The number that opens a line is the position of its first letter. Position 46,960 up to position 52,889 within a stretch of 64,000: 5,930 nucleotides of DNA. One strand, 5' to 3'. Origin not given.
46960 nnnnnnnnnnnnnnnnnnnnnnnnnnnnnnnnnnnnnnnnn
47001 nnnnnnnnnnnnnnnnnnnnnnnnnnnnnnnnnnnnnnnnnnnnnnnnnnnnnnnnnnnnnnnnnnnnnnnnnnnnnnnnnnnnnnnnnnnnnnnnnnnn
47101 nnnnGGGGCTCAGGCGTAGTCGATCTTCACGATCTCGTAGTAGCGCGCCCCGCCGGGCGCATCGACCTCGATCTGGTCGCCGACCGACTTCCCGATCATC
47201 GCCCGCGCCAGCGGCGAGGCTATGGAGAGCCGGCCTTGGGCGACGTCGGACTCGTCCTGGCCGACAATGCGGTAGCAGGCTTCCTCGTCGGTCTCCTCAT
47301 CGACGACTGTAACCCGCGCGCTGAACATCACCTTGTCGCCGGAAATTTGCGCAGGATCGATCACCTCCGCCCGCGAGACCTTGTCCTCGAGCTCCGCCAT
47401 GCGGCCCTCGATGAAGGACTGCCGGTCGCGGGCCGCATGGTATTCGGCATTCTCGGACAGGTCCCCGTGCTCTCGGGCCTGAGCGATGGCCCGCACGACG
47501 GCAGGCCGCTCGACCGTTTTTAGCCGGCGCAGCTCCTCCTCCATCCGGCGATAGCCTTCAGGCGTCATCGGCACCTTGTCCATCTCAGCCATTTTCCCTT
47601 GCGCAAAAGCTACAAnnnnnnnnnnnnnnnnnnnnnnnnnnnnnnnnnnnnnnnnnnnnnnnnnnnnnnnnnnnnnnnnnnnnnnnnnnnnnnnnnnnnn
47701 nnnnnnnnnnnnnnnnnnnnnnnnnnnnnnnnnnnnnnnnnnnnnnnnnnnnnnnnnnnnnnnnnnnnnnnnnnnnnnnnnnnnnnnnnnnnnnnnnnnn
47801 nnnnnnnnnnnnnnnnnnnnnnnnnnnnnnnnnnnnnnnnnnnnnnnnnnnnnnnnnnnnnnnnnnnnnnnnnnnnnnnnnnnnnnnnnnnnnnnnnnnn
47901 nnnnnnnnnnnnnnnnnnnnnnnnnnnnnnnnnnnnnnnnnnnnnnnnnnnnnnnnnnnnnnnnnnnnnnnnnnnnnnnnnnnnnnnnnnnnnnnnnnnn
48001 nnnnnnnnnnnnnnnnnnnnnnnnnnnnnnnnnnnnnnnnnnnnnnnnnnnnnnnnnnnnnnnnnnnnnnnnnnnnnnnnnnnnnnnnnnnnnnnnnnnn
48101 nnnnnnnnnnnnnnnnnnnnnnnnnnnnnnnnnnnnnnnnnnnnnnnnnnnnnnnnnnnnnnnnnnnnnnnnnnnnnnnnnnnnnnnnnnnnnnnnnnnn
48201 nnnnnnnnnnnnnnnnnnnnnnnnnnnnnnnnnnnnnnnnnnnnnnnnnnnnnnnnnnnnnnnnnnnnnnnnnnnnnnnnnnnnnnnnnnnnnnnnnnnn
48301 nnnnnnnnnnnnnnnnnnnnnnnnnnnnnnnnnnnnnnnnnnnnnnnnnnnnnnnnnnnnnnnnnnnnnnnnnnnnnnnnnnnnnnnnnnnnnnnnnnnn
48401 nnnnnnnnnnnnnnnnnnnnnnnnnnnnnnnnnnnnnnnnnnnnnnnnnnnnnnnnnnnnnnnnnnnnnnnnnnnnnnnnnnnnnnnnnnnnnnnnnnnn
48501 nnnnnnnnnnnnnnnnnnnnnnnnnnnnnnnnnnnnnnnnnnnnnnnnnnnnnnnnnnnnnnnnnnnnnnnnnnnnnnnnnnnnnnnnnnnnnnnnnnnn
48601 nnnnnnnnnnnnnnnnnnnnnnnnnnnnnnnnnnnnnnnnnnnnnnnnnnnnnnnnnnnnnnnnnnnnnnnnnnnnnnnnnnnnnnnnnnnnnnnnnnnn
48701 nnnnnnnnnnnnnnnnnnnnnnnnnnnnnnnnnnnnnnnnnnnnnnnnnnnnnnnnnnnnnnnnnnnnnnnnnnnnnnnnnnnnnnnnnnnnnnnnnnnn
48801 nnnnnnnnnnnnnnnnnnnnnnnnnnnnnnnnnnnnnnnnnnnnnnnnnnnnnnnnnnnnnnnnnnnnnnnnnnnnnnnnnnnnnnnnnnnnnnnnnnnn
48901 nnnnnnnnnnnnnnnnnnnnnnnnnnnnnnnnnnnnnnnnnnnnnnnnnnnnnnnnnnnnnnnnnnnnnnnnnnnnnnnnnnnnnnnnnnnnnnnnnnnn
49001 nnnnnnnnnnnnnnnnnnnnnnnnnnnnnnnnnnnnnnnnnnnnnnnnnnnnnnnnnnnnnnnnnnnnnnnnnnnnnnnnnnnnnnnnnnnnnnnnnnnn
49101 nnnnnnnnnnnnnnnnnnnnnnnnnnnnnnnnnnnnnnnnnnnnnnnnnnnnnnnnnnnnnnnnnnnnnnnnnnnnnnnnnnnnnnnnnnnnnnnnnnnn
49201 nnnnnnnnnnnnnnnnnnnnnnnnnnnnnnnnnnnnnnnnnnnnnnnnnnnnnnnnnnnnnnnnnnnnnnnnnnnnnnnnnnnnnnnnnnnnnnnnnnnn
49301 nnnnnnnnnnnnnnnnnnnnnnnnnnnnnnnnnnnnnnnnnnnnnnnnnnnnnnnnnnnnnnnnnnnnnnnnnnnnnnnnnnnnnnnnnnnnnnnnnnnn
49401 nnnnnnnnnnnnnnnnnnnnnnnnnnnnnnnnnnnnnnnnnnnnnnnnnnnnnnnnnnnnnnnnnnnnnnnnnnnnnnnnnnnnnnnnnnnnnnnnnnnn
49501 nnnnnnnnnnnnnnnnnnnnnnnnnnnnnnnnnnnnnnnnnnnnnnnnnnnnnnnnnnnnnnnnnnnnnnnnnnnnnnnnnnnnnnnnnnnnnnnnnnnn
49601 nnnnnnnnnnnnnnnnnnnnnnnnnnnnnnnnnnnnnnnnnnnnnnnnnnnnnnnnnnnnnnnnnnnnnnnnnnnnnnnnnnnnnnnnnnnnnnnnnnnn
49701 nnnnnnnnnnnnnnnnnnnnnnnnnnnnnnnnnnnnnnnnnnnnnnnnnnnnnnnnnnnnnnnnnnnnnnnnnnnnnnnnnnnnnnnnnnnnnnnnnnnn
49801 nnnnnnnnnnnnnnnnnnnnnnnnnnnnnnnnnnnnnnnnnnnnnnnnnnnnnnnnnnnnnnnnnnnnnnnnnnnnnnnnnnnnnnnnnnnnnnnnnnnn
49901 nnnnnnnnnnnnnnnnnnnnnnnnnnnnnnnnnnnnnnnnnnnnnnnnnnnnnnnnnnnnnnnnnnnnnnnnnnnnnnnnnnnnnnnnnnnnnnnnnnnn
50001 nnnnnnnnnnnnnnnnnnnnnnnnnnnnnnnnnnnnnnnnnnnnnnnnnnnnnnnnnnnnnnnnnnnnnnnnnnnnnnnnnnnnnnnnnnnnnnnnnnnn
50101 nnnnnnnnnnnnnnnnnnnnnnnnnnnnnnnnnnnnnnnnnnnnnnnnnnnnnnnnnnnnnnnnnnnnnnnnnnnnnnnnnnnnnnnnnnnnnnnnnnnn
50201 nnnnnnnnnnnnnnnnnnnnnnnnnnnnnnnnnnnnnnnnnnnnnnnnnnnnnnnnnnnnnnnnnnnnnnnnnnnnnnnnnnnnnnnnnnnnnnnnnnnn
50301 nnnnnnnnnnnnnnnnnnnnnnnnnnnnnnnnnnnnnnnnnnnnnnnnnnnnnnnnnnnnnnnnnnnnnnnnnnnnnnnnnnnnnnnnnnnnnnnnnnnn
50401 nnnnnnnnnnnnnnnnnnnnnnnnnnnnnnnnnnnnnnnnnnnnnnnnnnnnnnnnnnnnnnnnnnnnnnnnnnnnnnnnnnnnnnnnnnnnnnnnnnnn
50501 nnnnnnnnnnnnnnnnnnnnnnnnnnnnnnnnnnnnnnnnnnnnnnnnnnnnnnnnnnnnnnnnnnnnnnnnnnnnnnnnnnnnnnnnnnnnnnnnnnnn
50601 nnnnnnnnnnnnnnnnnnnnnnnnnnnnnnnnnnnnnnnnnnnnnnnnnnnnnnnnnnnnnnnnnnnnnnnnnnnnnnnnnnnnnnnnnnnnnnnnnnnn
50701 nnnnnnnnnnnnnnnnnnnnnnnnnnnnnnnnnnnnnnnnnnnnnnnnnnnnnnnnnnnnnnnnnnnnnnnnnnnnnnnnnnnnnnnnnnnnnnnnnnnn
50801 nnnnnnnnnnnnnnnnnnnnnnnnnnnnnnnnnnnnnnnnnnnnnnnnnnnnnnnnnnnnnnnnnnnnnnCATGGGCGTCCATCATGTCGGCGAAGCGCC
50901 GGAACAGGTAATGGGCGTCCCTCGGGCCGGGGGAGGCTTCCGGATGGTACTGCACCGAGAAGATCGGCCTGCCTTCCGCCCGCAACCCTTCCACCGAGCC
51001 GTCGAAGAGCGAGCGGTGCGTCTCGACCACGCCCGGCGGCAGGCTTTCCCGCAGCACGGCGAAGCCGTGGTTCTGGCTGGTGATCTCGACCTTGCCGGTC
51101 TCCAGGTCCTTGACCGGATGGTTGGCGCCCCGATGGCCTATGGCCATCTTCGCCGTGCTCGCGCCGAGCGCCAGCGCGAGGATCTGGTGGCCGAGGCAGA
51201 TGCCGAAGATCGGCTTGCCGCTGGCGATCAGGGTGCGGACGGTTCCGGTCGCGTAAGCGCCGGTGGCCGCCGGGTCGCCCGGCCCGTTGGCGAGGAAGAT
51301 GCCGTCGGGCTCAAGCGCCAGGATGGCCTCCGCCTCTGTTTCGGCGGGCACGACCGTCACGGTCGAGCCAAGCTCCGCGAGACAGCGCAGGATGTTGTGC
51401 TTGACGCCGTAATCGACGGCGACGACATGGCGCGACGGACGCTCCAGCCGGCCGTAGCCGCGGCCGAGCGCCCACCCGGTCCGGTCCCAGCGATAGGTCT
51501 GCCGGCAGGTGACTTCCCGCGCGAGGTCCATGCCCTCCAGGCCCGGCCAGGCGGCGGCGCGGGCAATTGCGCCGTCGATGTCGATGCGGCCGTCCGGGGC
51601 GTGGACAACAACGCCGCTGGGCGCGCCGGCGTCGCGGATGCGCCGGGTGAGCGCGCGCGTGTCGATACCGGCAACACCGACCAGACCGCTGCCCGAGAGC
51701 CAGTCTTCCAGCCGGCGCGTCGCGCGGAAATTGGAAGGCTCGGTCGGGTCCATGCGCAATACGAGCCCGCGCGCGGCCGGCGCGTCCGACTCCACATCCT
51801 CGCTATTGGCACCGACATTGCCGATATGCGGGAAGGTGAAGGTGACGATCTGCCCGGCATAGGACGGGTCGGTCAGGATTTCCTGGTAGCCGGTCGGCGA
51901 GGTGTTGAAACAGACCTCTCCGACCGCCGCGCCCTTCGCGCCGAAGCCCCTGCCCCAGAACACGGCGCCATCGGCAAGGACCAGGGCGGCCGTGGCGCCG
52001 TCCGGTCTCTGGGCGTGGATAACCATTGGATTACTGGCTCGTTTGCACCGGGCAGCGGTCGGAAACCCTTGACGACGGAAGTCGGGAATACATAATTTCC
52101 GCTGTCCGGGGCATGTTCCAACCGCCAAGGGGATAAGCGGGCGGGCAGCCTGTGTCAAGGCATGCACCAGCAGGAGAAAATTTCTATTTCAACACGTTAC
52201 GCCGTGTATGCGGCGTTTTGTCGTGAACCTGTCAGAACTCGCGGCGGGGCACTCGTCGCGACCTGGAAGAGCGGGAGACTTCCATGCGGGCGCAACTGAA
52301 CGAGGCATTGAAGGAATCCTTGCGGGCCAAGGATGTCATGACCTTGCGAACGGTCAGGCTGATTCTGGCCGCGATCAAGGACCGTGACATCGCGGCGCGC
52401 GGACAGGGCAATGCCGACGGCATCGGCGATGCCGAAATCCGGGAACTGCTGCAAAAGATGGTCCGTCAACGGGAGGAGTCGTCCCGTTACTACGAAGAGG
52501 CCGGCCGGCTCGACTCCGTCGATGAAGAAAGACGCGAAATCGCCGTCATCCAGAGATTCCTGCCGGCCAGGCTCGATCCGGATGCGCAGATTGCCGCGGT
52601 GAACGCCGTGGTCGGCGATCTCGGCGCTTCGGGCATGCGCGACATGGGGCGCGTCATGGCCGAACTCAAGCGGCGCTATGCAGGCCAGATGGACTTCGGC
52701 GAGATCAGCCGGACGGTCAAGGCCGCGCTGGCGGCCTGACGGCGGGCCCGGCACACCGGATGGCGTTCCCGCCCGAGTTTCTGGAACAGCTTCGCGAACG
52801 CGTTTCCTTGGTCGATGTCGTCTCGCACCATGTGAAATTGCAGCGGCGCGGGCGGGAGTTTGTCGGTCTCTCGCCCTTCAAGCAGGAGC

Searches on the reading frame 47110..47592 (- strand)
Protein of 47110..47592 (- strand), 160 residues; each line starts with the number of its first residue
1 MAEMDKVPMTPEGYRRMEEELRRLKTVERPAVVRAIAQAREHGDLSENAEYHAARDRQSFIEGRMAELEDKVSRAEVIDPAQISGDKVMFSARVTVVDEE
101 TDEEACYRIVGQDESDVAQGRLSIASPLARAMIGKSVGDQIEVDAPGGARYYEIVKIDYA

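Call 6: search_protein_families(library=pfam, proteins=[window:47110-47592:-], max_evalue=0.01)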
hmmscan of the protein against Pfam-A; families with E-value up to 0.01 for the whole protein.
window:47110-47592:- (160 aa): 2 families
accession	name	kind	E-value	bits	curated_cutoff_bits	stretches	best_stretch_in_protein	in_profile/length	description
PF03449.20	GreA_GreB_N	-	5.9e-33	113.3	24.5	1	7-77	1-71/71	Transcription elongation factor, N-terminal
PF01272.25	GreA_GreB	-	3.5e-27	94.6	26.9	1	85-159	3-77/77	Transcription elongation factor, GreA/GreB, C-term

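Call 12: find_encoding_contigs(protein=window:47110-47592:-, flank=10000, max_places=8)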
Protein window:47110-47592:- (160 aa): no gene with exactly this product is on record in the collection.

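Call 17: find_related_loci(query=window:47110-47592:-, collection=genome_contigs, flank=10000)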
Query window:47110-47592:- (160 aa) in genome_contigs; peptide patterns used: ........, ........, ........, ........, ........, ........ (x = any residue, [..] = any of these).
598 stretches matched a pattern (row limit reached: there are more); 564 encode a relative of the query (tblastn E <= 1e-3); the best 80 are kept; 80 distinct loci.
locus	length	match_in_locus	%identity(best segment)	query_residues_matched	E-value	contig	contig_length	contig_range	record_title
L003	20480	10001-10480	93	1-160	9e-90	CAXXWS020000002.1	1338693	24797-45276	MAG: Alphaproteobacteria bacterium isolate 6cdd39bc-b7d8-419f-bd13-d60c8cdfee59 genome assembly, contig: contig_2, whole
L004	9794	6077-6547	71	3-159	1e-74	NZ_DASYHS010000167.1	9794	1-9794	MAG: Arenibaculum sp. isolate SMAG_U4246 k141_38332, whole genome shotgun sequence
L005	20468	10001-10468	67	4-159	4e-72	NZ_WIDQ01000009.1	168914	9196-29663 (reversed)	Niveispirillum sp. SYP-B3756 NODE_9, whole genome shotgun sequence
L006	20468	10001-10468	69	4-159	7e-72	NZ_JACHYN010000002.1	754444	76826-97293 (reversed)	Azospirillum sp. OGB3 Ga0365405_02, whole genome shotgun sequence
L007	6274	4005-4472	67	4-159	2e-71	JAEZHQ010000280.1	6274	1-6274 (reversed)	MAG: Proteobacteria bacterium isolate OH_CDB_146 k127_180566, whole genome shotgun sequence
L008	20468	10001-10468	69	4-159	9e-72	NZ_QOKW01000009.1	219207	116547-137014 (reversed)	Roseomonas genomospecies 6 strain ATCC 49961 NODE_9_length_219207_cov_56.616346, whole genome shotgun sequence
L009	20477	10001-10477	67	1-159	2e-71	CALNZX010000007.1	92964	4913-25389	MAG: uncultured Alphaproteobacteria bacterium isolate LOGT_bin.0150 genome assembly, contig: contig_21883, whole genome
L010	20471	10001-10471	67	4-160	3e-71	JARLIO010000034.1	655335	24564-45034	MAG: Azospirillaceae bacterium isolate MAG_BA399 MetaBAT2_Bin_399_Anoxic_k141_644197, whole genome shotgun sequence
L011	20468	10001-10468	67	4-159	4e-71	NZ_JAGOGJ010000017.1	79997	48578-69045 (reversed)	MAG: Niveispirillum sp. isolate Gw_Bodden_bin_248 Gw_Bodden_360_length_79997_cov_5.902066, whole genome shotgun sequence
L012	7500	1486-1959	68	1-158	3e-71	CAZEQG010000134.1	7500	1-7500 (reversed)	MAG TPA_asm: uncultured Alphaproteobacteria bacterium isolate SRP290908_co2_153 genome assembly, contig: NODE_14960_leng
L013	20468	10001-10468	71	4-159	6e-71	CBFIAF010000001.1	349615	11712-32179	MAG: Alphaproteobacteria bacterium isolate Co_bin_507_permissive genome assembly, contig: Co_bin_507_permissive_c1, whol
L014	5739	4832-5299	65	4-159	2e-70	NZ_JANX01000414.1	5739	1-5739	Inquilinus limosus MP06 Ilimosus_MP06_contig00414, whole genome shotgun sequence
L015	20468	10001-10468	65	4-159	2e-70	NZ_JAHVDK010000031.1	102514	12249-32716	Inquilinus limosus strain SA128 Indigo76_contig_31, whole genome shotgun sequence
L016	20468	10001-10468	65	4-159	2e-70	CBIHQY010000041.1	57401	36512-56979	MAG TPA_asm: uncultured Azospirillum sp. isolate SRR18156209_binner23_Refined_32 genome assembly, contig: ERZ27336869.49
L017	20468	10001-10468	65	4-159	4e-70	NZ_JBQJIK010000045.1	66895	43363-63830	Inquilinus sp. CA228 NODE_45, whole genome shotgun sequence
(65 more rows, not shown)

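Call 20: search_protein_families(library=pfam, proteins=[L003:12789-13967:+, L003:13987-15243:+, L003:15240-16736:+, L003:1072-3009:-, L003:3040-4833:-], max_evalue=0.01)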
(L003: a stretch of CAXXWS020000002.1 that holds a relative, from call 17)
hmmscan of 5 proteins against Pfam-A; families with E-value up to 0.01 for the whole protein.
L003:12789-13967:+ (392 aa): 0 families

L003:13987-15243:+ (418 aa): 5 families
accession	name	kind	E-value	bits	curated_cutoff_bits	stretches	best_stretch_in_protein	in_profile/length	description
PF02771.21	Acyl-CoA_dh_N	-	5.4e-18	65.9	22.9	1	21-111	1-91/113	Acyl-CoA dehydrogenase, N-terminal domain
PF02770.24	Acyl-CoA_dh_M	-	1.7e-15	57.4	33.3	1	166-245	18-97/97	Acyl-CoA dehydrogenase, middle domain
PF00441.29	Acyl-CoA_dh_1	-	1.2e-10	42.2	22.4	1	277-391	22-132/150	Acyl-CoA dehydrogenase, C-terminal domain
PF08028.16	Acyl-CoA_dh_2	-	4.7e-10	40.3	22.7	1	277-388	7-124/134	Acyl-CoA dehydrogenase, C-terminal domain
PF11794.13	HpaB_N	-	1.1e-06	28.9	35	1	169-250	172-266/270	4-hydroxyphenylacetate 3-hydroxylase N terminal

L003:15240-16736:+ (498 aa): 3 families
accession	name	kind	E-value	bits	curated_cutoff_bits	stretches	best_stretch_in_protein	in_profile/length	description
PF00501.34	AMP-binding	-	2.2e-81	274.1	29.9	1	9-360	2-384/384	AMP-binding enzyme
PF13193.12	AMP-binding_C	-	1.6e-16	61.4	24.5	1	410-485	1-76/76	AMP-binding enzyme C-terminal domain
PF23562.2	AMP-binding_C_3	-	0.0066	17.3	20.8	0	397-456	3-60/124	AMP-binding enzyme C-terminal domain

L003:1072-3009:- (645 aa): 6 families
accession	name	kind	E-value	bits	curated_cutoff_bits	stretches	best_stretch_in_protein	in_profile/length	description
PF04546.19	Sigma70_ner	-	2e-36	126.4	29.7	1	151-379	2-209/210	Sigma-70, non-essential region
PF04539.22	Sigma70_r3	-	1.4e-29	102.4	25.3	1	490-566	1-77/78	Sigma-70 region 3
PF04542.20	Sigma70_r2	-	4e-24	84.6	24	1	411-481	1-71/71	Sigma-70 region 2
PF03979.19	Sigma70_r1_1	-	8.1e-22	77.4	22.5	1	26-85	4-63/81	Sigma-70 factor, region 1.1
PF04545.22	Sigma70_r4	-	1.4e-19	69.8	24.1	1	579-632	1-50/50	Sigma-70, region 4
PF00140.25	Sigma70_r1_2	-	3e-13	49.9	22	1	109-141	1-33/34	Sigma-70 factor, region 1.2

L003:3040-4833:- (597 aa): 8 families
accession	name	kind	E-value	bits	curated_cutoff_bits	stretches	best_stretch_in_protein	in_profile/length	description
PF08275.17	DNAG_N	-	2.7e-37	128.2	26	1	123-249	2-128/128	DNA primase catalytic core, N-terminal domain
PF01807.25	Zn_ribbon_DnaG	-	1.9e-32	111.4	24.9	1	5-98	3-96/98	CHC2 zinc finger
PF13662.12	Toprim_4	-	4.9e-19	68.8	25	1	257-324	2-73/85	Toprim domain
PF13155.12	Toprim_2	-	2.4e-18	66.7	22.1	1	259-346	1-87/88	Toprim-like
PF01751.28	Toprim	-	3.3e-13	50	23.1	1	257-336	1-95/96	Toprim domain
PF13362.12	Toprim_3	-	2.4e-07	31.6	27.2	1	258-352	2-94/95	Toprim domain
PF10410.14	DnaB_bind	-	0.0013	19.3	20.6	0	377-412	12-47/56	DnaB-helicase binding domain of primase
PF17937.6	TetR_C_28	-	0.0019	19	26.4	0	455-501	18-67/96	Tetracyclin repressor-like, C-terminal domain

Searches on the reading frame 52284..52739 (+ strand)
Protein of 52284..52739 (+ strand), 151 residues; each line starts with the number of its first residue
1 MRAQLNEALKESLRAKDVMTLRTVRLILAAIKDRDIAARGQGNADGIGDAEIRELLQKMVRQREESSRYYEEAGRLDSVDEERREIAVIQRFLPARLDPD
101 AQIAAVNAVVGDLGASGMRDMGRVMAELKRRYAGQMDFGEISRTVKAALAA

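Call 67: search_protein_families(library=pfam, proteins=[window:52284-52739:+], max_evalue=0.00001)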
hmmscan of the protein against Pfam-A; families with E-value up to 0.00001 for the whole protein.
window:52284-52739:+ (151 aa): 1 family
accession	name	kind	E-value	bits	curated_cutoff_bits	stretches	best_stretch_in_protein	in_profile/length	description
PF09424.15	YqeY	-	1.1e-40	139.4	27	1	3-149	2-143/143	Yqey-like protein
